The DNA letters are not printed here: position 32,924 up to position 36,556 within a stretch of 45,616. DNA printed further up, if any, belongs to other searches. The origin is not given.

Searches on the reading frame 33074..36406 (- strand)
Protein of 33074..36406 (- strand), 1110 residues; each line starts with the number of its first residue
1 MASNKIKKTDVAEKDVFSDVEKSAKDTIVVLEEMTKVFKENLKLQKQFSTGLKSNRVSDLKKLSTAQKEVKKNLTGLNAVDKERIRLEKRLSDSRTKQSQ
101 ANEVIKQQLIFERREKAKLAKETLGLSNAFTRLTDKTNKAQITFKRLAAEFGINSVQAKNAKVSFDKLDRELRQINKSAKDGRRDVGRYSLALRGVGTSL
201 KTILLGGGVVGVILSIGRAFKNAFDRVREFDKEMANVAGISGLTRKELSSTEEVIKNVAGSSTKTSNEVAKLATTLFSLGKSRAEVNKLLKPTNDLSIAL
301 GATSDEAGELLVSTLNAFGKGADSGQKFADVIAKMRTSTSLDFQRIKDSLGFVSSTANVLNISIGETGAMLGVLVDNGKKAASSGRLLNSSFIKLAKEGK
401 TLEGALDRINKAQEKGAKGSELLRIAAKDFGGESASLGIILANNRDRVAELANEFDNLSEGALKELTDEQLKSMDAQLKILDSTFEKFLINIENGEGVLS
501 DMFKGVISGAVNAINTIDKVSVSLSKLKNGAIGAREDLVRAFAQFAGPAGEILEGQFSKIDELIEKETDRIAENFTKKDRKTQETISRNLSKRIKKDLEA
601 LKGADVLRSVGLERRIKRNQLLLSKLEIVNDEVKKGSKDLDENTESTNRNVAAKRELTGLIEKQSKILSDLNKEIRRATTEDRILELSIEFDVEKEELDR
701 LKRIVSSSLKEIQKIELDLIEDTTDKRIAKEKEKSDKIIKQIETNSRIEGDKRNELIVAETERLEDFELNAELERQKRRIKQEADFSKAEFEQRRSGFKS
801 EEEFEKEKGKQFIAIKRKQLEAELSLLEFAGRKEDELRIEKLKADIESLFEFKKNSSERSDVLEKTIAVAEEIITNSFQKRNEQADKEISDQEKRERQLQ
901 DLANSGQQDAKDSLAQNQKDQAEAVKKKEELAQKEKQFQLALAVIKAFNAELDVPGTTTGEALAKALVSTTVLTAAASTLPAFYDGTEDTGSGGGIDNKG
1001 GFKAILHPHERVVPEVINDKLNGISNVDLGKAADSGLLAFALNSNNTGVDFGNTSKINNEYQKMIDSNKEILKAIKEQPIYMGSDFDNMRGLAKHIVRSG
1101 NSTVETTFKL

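Call 37: search_protein_families(library=phrogs, proteins=[window:33074-36406:-], max_evalue=0.001)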
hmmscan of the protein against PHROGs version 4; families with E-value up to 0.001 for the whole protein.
window:33074-36406:- (1110 aa): 14 families
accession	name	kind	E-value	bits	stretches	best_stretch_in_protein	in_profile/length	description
phrog_1533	-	tail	7.2e-36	124.2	1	35-528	46-574/1688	tail length tape measure protein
phrog_28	-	tail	5.6e-34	118.9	1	7-519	49-593/1228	tail length tape measure protein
phrog_5218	-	unknown function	2.2e-24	86.8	1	20-507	38-466/1599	-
phrog_167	-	tail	1.2e-23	83.9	1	24-564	94-598/1555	tail length tape measure protein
phrog_4704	-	tail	4.8e-23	82.7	1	50-430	62-426/625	tail length tape measure protein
phrog_991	-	tail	1e-22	80.7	1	55-543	111-628/1966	tail length tape measure protein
phrog_18891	-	tail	1.9e-22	80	1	33-867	68-743/1191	tail length tape measure protein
phrog_9696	-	tail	2.4e-20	73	1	164-407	17-261/1415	tail length tape measure protein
phrog_1272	-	tail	2e-16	60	1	8-493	23-551/1606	tail length tape measure protein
phrog_14441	-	tail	2.6e-12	48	1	196-388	45-239/241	tail length tape measure protein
phrog_28420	-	tail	2.7e-09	36.7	1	218-396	49-227/906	tail length tape measure protein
phrog_16692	-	unknown function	5.1e-08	32.8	1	206-400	157-356/1107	-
phrog_19074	-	unknown function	1.7e-07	30.5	1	58-409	26-337/1384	-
phrog_5493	-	tail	3.8e-06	26.5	1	227-407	70-250/1102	tail length tape measure protein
